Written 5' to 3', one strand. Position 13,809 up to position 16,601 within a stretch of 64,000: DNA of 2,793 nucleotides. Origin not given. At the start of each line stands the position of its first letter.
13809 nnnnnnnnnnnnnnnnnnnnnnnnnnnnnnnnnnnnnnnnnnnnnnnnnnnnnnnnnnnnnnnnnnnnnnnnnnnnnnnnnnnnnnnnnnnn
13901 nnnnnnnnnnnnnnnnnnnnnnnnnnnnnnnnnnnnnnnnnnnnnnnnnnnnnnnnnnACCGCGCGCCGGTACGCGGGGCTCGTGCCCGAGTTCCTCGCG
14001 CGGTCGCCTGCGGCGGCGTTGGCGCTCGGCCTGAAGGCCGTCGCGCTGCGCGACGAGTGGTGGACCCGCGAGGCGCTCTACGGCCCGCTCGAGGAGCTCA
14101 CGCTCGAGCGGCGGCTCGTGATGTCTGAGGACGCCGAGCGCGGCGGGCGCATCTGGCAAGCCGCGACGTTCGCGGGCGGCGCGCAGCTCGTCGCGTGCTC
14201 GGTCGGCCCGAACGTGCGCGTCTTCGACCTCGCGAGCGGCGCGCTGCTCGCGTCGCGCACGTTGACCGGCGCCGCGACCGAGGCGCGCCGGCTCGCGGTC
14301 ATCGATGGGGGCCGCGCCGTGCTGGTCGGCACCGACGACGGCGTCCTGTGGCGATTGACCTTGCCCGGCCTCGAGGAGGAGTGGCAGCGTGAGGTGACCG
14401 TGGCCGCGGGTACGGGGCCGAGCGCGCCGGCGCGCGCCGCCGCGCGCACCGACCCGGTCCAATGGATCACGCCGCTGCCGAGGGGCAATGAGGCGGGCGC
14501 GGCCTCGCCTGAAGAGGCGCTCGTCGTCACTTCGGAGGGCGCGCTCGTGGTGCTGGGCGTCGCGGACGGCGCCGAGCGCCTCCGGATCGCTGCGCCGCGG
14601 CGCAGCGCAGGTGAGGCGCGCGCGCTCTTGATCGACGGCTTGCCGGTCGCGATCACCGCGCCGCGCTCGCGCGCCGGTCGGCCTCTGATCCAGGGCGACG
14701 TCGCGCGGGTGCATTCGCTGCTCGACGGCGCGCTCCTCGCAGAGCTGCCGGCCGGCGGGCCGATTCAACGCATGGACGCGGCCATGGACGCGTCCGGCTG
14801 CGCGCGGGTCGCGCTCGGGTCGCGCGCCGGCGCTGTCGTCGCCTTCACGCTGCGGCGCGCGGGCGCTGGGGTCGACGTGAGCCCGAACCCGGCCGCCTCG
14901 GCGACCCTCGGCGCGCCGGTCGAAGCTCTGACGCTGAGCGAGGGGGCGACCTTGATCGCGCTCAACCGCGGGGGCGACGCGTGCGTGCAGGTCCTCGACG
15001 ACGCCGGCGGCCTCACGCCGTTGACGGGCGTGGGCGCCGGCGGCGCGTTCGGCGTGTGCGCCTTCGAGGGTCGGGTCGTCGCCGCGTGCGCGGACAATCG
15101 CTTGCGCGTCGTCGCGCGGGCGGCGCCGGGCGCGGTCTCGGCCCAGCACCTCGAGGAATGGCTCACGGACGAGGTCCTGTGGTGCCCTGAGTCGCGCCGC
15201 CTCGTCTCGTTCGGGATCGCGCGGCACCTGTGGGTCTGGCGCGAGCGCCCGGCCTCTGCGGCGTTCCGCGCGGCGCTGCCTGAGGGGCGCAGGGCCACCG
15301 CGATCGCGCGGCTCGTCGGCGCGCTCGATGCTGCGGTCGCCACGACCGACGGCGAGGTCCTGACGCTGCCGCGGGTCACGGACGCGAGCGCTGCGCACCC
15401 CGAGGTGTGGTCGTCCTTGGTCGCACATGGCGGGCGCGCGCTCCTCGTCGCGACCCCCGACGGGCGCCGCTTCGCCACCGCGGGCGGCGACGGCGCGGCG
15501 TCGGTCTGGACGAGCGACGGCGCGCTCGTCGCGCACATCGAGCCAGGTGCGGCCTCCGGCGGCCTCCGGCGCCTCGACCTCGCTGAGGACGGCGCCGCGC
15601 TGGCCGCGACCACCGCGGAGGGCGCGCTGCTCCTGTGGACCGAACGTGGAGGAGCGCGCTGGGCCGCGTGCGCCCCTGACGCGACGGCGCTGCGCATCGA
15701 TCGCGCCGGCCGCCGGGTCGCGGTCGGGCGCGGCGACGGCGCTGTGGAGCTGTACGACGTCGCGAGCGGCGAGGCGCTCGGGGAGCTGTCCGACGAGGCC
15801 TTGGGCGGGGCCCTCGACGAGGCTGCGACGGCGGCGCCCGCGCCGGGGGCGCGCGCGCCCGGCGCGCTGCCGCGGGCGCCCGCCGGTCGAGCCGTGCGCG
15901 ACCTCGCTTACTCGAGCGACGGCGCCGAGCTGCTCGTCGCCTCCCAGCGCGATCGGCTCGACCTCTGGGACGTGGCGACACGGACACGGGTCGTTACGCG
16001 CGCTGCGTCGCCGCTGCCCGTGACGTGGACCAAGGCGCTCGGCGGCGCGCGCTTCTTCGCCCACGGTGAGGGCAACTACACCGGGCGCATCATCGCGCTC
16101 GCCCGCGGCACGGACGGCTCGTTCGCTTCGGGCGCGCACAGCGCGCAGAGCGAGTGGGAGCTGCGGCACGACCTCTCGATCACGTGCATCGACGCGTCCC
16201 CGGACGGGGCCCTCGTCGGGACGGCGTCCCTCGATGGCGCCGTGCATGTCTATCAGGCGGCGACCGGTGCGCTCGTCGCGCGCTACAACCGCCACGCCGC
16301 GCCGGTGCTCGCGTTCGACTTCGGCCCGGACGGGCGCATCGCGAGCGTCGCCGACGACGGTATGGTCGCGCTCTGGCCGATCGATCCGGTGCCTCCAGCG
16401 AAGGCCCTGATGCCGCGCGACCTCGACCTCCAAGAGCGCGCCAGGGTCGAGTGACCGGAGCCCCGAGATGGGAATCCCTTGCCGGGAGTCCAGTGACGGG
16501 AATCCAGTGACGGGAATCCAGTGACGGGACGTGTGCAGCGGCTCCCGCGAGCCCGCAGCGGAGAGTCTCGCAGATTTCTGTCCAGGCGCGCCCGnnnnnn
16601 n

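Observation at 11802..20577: ECF sigma factor / WD40 (pseudo)kinase module directly upstream of two novel secreted paralogs: candidate undescribed signalling-effector locus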

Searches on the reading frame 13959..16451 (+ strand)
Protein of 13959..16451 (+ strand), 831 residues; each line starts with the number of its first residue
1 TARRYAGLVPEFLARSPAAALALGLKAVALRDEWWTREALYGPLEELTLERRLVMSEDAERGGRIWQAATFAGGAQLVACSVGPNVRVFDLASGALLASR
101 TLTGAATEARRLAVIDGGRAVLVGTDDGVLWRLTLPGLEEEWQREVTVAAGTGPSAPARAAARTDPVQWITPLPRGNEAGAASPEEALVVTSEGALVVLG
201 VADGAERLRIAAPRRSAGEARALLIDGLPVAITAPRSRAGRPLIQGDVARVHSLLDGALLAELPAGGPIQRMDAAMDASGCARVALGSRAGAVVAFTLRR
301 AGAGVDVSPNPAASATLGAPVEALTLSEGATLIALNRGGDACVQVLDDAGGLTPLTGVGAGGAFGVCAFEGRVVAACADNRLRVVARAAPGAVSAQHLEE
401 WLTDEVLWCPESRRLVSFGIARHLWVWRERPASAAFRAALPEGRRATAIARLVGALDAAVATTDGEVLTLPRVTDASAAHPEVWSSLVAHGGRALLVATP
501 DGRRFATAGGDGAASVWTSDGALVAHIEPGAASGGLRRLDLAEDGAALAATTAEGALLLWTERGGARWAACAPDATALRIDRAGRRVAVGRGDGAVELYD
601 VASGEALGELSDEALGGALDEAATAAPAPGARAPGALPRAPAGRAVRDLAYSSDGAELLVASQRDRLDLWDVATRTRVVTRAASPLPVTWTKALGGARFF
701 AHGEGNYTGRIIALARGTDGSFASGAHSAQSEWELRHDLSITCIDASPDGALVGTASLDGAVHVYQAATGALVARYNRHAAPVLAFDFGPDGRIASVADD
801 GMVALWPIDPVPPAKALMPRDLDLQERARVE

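Call 71: find_homologous_proteins(query=window:13959-16451:+)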
Query window:13959-16451:+ (831 aa): 33 proteins with E <= 0.001 among 8000 candidates.
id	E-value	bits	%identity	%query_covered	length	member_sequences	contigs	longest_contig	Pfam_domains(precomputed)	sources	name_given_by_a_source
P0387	0.0e+0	1763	100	100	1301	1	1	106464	PF25174.2,PF24814.2,PF23381.2,PF25173.2,PF25171.2,PF12894.14,PF25175.2,PF24817.2,PF24796.2,PF07714.24,PF00069.32,PF25172.2,PF24807.2,PF00400.39,PF23414.2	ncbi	ncbi:MAG: serine/threonine-protein kinase [Planctomycetota bacterium]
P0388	6.9e-142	493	42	100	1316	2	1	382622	PF13360.14,PF25174.2,PF24814.2,PF23381.2,PF23342.2,PF25173.2,PF25171.2,PF25175.2,PF24817.2,PF24796.2,PF07714.24,PF00069.32,PF25172.2,PF24782.3,PF24807.2,PF00400.39,PF01636.30,PF23414.2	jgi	jgi:serine/threonine protein kinase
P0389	1.9e-18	84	26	41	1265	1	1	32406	PF23769.2,PF23586.3,PF17005.12,PF25048.2,PF23342.2,PF23411.2,PF23215.1,PF02239.23,PF10584.15,PF23770.2,PF23393.3,PF23385.2,PF23609.2,PF24797.2,PF15492.13,PF20426.5,PF25460.2,PF11715.17,PF23749.2,PF25178.1,PF23775.2,PF25173.2,PF23383.2,PF25171.2,PF12894.14,PF21031.3,PF24780.2,PF16755.12,PF23761.2,PF2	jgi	jgi:WD40 repeat protein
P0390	3.6e-18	83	28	37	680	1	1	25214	PF25168.2,PF24105.2,PF24805.2,PF25048.2,PF24017.3,PF23342.2,PF23411.2,PF24817.2,PF23393.3,PF23389.2,PF23609.2,PF24797.2,PF20426.5,PF25460.2,PF00400.39,PF23414.2,PF25178.1,PF23410.5,PF23775.2,PF25174.2,PF24814.2,PF23381.2,PF25173.2,PF23383.2,PF25171.2,PF12894.14,PF25175.2,PF24796.2,PF07676.19,PF24780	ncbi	-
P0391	2.9e-17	80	25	40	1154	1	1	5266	PF23769.2,PF23586.3,PF17005.12,PF25048.2,PF23342.2,PF23411.2,PF23215.1,PF02239.23,PF23770.2,PF23393.3,PF23609.2,PF00069.32,PF24797.2,PF15492.13,PF20426.5,PF25460.2,PF11715.17,PF25178.1,PF23775.2,PF25173.2,PF23383.2,PF25171.2,PF12894.14,PF21031.3,PF24780.2,PF23761.2,PF10282.16,PF25172.2,PF24782.3,PF0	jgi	-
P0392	2.9e-14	70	27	37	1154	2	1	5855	PF23769.2,PF23586.3,PF25048.2,PF23342.2,PF23411.2,PF23215.1,PF02239.23,PF10584.15,PF23770.2,PF23393.3,PF23609.2,PF00069.32,PF24797.2,PF15492.13,PF20426.5,PF25460.2,PF11715.17,PF23749.2,PF25178.1,PF23775.2,PF25173.2,PF23383.2,PF25171.2,PF12894.14,PF21031.3,PF24780.2,PF23761.2,PF25172.2,PF24782.3,PF25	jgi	jgi:WD40 repeat protein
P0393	1.2e-12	65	24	36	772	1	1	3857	PF23769.2,PF23586.3,PF25048.2,PF23342.2,PF23411.2,PF10584.15,PF23393.3,PF23609.2,PF24797.2,PF15492.13,PF20426.5,PF25460.2,PF11715.17,PF23749.2,PF25178.1,PF23775.2,PF25173.2,PF23383.2,PF25171.2,PF12894.14,PF21031.3,PF24780.2,PF23761.2,PF25172.2,PF24782.3,PF08662.18,PF25047.1,PF26550.2,PF23756.2,PF230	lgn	-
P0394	4.2e-11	60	27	37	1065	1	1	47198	PF23769.2,PF23342.2,PF23411.2,PF23393.3,PF00069.32,PF24797.2,PF20426.5,PF25460.2,PF23749.2,PF25178.1,PF23775.2,PF25173.2,PF23383.2,PF25171.2,PF12894.14,PF04762.19,PF24780.2,PF25172.2,PF24782.3,PF08662.18,PF25047.1,PF26550.2,PF23756.2,PF23098.2,PF25168.2,PF24105.2,PF24805.2,PF24017.3,PF13570.14,PF237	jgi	-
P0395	4.6e-11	60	27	41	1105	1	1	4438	PF23586.3,PF25048.2,PF23342.2,PF10584.15,PF23393.3,PF15492.13,PF20426.5,PF25460.2,PF25178.1,PF23775.2,PF25173.2,PF23383.2,PF25171.2,PF12894.14,PF24780.2,PF23761.2,PF25172.2,PF24782.3,PF08662.18,PF25047.1,PF26550.2,PF23756.2,PF23098.2,PF25168.2,PF24105.2,PF24805.2,PF24017.3,PF24817.2,PF23798.2,PF2338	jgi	jgi:RNA polymerase sigma factor (sigma-70 family)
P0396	1.1e-10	59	33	10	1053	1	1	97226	PF25168.2,PF24105.2,PF24805.2,PF25048.2,PF24017.3,PF23342.2,PF23411.2,PF13570.14,PF24817.2,PF23393.3,PF07714.24,PF23389.2,PF00069.32,PF24797.2,PF20426.5,PF25460.2,PF00400.39,PF11715.17,PF23414.2,PF25178.1,PF23410.5,PF23775.2,PF25174.2,PF24814.2,PF23381.2,PF25173.2,PF23383.2,PF25171.2,PF12894.14,PF23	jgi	jgi:WD40 repeat protein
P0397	1.5e-10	58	26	41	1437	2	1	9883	PF03704.24,PF25048.2,PF23342.2,PF23411.2,PF02239.23,PF13191.13,PF23393.3,PF23609.2,PF24797.2,PF20426.5,PF25460.2,PF25178.1,PF23775.2,PF25173.2,PF23383.2,PF25171.2,PF12894.14,PF20703.4,PF24780.2,PF25172.2,PF24782.3,PF08662.18,PF25047.1,PF26550.2,PF23098.2,PF25168.2,PF24105.2,PF24805.2,PF24017.3,PF135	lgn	-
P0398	1.9e-10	58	33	9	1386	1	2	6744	PF25168.2,PF24105.2,PF24805.2,PF23342.2,PF24817.2,PF02239.23,PF13191.13,PF23393.3,PF23389.2,PF24797.2,PF20426.5,PF25460.2,PF00400.39,PF23414.2,PF25178.1,PF23775.2,PF25174.2,PF24814.2,PF23381.2,PF25173.2,PF23383.2,PF25171.2,PF12894.14,PF25175.2,PF20703.4,PF24796.2,PF21031.3,PF07676.19,PF24780.2,PF234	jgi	jgi:WD40 repeat protein/class 3 adenylate cyclase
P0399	9.0e-10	56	27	45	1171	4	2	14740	PF23586.3,PF25048.2,PF23342.2,PF23411.2,PF02239.23,PF23393.3,PF23609.2,PF24797.2,PF20426.5,PF24883.3,PF08553.17,PF25460.2,PF11715.17,PF25178.1,PF23775.2,PF25173.2,PF23383.2,PF25171.2,PF12894.14,PF21031.3,PF24780.2,PF16755.12,PF23761.2,PF25172.2,PF24782.3,PF25047.1,PF26550.2,PF23756.2,PF23098.2,PF251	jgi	-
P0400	1.3e-9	55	26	38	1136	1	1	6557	PF25168.2,PF24105.2,PF24805.2,PF25048.2,PF24017.3,PF23342.2,PF24817.2,PF23798.2,PF23393.3,PF20426.5,PF00656.28,PF25460.2,PF00400.39,PF11715.17,PF23414.2,PF25178.1,PF23410.5,PF25174.2,PF24814.2,PF23381.2,PF25173.2,PF23383.2,PF25171.2,PF12894.14,PF25175.2,PF24796.2,PF07676.19,PF24780.2,PF23409.2,PF251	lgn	-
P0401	2.1e-9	54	26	39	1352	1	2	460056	PF25168.2,PF23769.2,PF23586.3,PF24105.2,PF24805.2,PF25048.2,PF24017.3,PF23342.2,PF23411.2,PF13570.14,PF24817.2,PF23798.2,PF23393.3,PF23609.2,PF20426.5,PF25460.2,PF00400.39,PF11715.17,PF23414.2,PF25178.1,PF23410.5,PF23775.2,PF25174.2,PF24814.2,PF23381.2,PF25173.2,PF23383.2,PF25171.2,PF12894.14,PF2375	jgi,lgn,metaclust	metaclust:\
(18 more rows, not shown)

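Call 86: predict_structure(alignment_id=A4)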
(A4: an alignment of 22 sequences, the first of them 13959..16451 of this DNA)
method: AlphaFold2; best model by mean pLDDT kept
length: 831 residues; sequences in the alignment: 22
mean_pLDDT: 73.6   pTM: 0.53
mean pLDDT of the five models: 73.6, 68.8, 68.5, 68.1, 67.5
residues with pLDDT >= 90: 177; 70-90: 340; 50-70: 177; < 50: 137
segments of 3 or more residues with pLDDT < 50: 1-5, 28-47, 151-163, 179-181, 388-403, 431-434, 475-479, 616-629, 631-639, 682-688, 702-708, 716-732, 813-818, 820-822
pLDDT, mean of each block of 10 residues (from residue 1): 47 63 55 36 46 62 78 87 87 84 77 87 88 90 69 43 69 68 72 83 85 67 89 80 78 92 90 88 90 90 87 67 77 62 75 68 66 69 59 41 63 70 70 60 85 87 91 57 79 90 92 94 92 84 95 94 94 91 94 93 95 59 48 47 74 84 72 83 48 52 49 50 43 56 77 81 77 78 85 85 78 50 51 49
secondary structure, 60 per line:
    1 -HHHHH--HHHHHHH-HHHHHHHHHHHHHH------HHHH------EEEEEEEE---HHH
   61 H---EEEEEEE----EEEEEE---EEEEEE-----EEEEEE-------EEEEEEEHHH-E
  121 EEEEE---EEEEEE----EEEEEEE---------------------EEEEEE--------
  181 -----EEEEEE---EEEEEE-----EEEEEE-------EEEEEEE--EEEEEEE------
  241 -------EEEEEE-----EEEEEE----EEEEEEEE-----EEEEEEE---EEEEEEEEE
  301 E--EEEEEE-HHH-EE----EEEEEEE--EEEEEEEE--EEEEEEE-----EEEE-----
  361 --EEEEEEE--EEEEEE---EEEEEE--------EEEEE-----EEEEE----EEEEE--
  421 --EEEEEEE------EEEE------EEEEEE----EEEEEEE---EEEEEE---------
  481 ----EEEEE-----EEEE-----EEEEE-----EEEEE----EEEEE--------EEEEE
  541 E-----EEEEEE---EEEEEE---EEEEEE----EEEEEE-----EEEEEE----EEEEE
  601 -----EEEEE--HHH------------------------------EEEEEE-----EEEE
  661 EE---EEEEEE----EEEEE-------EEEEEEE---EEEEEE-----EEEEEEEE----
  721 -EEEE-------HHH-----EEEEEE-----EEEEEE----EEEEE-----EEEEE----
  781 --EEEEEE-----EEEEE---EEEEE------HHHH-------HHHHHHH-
elements in order (helices of 4 or more, strands of 3 or more residues): H2-6 H9-15 H17-30 H37-40 E47-54 H58-61 E65-71 E76-81 E85-90 E96-101 E109-115 E120-125 E129-134 E139-145 E167-172 E186-191 E195-200 E206-211 E219-225 E228-234 E248-253 E259-264 E269-276 E282-288 E292-301 E304-309 E321-327 E330-337 E340-346 E352-355 E363-369 E372-377 E381-386 E395-399 E405-409 E414-418 E423-429 E436-439 E446-451 E456-462 E466-471 E485-489 E495-498 E504-508 E514-518 E523-527 E536-541 E547-552 E556-561 E565-570 E575-580 E586-591 E596-600 E606-610 E646-651 E657-662 E666-671 E676-680 E688-694 E698-703 E709-716 E722-725 E741-746 E752-757 E762-766 E772-776 E783-788 E794-798 E802-806 H813-816 H824-830

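Call 88: fold_search(model_id=the predicted structure, library=pdb)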
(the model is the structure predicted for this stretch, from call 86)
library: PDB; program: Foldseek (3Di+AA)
matches with E <= 10: 1999; with E <= 0.001: 1932
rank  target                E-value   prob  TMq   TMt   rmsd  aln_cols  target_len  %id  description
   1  2ymu_A                2.2e-26  1.00  0.27  0.37  14.9       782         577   15  Structure of a highly repetitive propeller structure (released 2012-10-17)
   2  9n73_LQ               4.3e-26  1.00  0.29  0.30  17.5       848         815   11  SSU processome maturation and disassembly, State G (released 2025-10-29)
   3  7mqa_LQ               4.3e-26  1.00  0.28  0.28  17.5       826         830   11  Cryo-EM structure of the human SSU processome, state post-A1 (released 2021-09-22)
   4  9n6z_LQ               2.1e-25  1.00  0.29  0.29  18.0       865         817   10  SSU processome maturation and disassembly, State D (released 2025-11-05)
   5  7mq8_LR               3.4e-25  1.00  0.28  0.30  16.0       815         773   14  Cryo-EM structure of the human SSU processome, state pre-A1 (released 2021-09-22)
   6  7mqa_LT               4.9e-25  1.00  0.28  0.28  14.7       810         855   12  Cryo-EM structure of the human SSU processome, state post-A1 (released 2021-09-22)
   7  7mq8_LQ               6.6e-25  1.00  0.28  0.28  17.9       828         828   11  Cryo-EM structure of the human SSU processome, state pre-A1 (released 2021-09-22)
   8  7mqa_LR               7.7e-25  1.00  0.28  0.30  16.2       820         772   13  Cryo-EM structure of the human SSU processome, state post-A1 (released 2021-09-22)
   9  9n6v_LQ               9.5e-25  1.00  0.29  0.28  18.1       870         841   11  SSU processome maturation and disassembly, State A (released 2025-11-05)
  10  9e78_0L               1.9e-24  1.00  0.27  0.35  18.6       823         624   14  48-nm repeat of the Leishmania tarentolae doublet microtubule (released 2025-03-12)
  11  9n77_LT               2.0e-24  1.00  0.27  0.26  14.8       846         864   13  SSU processome maturation and disassembly, State K (released 2025-11-05)
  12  9n74_LQ               2.5e-24  1.00  0.29  0.29  17.4       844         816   10  SSU processome maturation and disassembly, State H (released 2025-10-29)
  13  7mq8_LT               2.6e-24  1.00  0.28  0.27  14.7       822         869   12  Cryo-EM structure of the human SSU processome, state pre-A1 (released 2021-09-22)
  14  9g33_UL               5.3e-24  1.00  0.26  0.26  16.4       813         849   10  Stalled 90S - Utp23-Krr1-deltaC3 (released 2025-06-18)
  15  9n73_LO               5.3e-24  1.00  0.28  0.29  17.0       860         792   13  SSU processome maturation and disassembly, State G (released 2025-10-29)
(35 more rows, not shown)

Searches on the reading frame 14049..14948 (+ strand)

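Call 56: search_protein_families(library=pfam, proteins=[window:14049-14948:+], max_evalue=1)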
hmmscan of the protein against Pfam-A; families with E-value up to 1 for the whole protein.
window:14049-14948:+ (300 aa): 4 families
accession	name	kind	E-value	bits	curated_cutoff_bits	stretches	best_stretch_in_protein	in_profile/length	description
PF13360.13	PQQ_2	-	0.00012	22.3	27.6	2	131-200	9-76/233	Outer membrane protein assembly factor BamB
PF19135.5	DUF5818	-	0.092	12.8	27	1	85-118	5-39/57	Protein of unknown function (DUF5818)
PF23726.1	Beta-prop_RSE1_2nd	-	0.11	12.1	30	0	48-124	173-258/327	RSE1/DDB1/CPSF1 second beta-propeller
PF23414.1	Beta-prop_EML_2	-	0.22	11.3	90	1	36-104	2-67/266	Echinoderm microtubule-associated protein second beta-propeller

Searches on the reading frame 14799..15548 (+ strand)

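Call 56: search_protein_families(library=pfam, proteins=[window:14799-15548:+], max_evalue=1)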
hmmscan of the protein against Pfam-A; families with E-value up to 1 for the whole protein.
window:14799-15548:+ (250 aa): 4 families
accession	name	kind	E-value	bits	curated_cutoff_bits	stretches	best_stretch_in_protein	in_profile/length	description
PF25174.1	Beta-prop_THOC3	-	0.031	13.7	305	1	200-239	160-200/272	THOC3 beta-propeller domain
PF20082.4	DUF6476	-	0.048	14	24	0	158-195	47-82/91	Family of unknown function (DUF6476)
PF00400.38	WD40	-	0.07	14.2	27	0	219-237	20-38/39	WD domain, G-beta repeat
PF24817.1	WD40_WDHD1_1st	-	0.2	11.3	109.9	0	212-239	7-34/291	WDHD1 first WD40 domain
